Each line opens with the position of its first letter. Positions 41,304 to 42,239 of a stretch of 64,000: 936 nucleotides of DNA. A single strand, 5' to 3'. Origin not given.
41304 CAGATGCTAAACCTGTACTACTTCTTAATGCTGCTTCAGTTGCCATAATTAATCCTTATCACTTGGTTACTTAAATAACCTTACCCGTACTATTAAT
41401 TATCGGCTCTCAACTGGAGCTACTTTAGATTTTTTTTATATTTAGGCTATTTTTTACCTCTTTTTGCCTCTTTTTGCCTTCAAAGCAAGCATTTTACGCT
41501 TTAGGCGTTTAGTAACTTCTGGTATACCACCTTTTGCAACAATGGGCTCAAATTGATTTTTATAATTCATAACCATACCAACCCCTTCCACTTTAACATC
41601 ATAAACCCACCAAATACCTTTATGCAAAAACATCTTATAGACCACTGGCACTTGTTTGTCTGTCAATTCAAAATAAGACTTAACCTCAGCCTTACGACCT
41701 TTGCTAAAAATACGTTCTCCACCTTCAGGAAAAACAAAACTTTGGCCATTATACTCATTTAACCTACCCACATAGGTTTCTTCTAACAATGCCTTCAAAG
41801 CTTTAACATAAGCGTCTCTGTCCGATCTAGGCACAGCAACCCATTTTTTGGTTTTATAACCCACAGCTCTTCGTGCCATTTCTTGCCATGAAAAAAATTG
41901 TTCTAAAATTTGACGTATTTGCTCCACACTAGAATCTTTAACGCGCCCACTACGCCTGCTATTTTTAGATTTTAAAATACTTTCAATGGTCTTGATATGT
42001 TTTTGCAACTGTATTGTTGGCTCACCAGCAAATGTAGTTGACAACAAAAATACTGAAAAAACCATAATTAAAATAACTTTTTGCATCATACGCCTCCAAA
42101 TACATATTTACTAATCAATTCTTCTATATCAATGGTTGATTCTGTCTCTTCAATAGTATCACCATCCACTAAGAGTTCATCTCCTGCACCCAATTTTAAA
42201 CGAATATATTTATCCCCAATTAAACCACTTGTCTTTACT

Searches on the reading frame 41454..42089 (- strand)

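Call 3: search_protein_families(library=pfam, proteins=[window:41454-42089:-], max_evalue=1)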
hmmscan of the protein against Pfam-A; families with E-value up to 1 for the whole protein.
window:41454-42089:- (211 aa): 4 families
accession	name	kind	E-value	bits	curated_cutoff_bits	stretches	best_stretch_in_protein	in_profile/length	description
PF05494.18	MlaC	-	3.4e-31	108.7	26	1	34-197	6-165/166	MlaC protein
PF05724.17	TPMT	-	0.0032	17.6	26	1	41-106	82-149/218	Thiopurine S-methyltransferase (TPMT)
PF02913.24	FAD-oxidase_C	-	0.044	13.9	21.2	1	15-105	63-154/248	FAD linked oxidases, C-terminal domain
PF22761.1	NrS1-1_pol-like_head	-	0.15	12.7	27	1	149-179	6-36/88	NrS-1 polymerase-like head domain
